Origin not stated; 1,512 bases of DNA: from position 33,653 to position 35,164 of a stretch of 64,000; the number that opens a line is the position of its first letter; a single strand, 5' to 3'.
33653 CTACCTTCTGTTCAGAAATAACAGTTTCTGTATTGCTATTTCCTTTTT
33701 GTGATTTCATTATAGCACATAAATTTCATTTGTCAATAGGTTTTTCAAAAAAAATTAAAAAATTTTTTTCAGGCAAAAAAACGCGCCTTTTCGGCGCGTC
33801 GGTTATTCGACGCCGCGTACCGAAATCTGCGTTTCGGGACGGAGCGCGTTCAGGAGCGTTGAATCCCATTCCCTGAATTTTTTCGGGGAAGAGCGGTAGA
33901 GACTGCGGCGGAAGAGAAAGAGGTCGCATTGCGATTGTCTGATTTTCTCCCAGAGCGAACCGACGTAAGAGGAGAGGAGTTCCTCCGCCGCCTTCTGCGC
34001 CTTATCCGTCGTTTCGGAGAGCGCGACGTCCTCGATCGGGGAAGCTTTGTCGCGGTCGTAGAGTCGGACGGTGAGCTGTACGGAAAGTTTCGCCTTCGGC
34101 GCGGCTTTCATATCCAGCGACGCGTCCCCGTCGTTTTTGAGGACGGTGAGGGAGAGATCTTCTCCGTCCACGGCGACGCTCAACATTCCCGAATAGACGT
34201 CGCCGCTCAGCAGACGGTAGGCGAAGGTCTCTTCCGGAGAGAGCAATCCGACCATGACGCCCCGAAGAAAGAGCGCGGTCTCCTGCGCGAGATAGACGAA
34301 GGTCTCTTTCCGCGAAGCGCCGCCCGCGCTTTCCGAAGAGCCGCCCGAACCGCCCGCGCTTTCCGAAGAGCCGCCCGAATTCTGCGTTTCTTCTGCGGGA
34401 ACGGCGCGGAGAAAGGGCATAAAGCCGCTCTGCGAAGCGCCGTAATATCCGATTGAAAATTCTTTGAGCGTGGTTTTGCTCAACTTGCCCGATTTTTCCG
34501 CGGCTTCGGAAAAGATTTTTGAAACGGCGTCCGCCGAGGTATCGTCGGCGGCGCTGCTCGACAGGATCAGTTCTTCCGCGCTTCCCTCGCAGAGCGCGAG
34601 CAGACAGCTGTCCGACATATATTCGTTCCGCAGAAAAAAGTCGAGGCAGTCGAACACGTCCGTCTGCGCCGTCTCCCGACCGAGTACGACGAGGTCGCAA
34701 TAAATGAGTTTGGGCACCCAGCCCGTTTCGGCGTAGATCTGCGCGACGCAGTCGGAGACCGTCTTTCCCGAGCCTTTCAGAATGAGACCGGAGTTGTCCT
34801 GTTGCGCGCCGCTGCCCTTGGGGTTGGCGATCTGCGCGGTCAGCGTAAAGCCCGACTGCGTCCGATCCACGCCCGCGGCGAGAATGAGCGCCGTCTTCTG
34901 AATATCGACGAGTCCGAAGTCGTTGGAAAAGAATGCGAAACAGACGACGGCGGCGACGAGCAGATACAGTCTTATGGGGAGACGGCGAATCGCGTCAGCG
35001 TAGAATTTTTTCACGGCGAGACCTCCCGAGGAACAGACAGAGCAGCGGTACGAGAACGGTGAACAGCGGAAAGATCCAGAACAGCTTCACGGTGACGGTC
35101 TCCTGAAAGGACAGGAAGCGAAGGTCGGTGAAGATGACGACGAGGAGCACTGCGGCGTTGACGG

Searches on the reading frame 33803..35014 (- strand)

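Call 69: search_protein_families(library=pfam, proteins=[window:33803-35014:-], max_evalue=0.00001)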
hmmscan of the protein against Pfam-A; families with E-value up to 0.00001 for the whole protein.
window:33803-35014:- (403 aa): 2 families
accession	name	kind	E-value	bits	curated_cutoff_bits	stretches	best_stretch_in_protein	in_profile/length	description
PF25198.1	Spore_GerAC_N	-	5.3e-29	101.7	27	1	36-203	3-175/176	Spore germination protein N-terminal domain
PF05504.16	Spore_GerAC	-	6.4e-16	59.4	23.6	1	245-384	2-147/167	Spore germination B3/ GerAC like, C-terminal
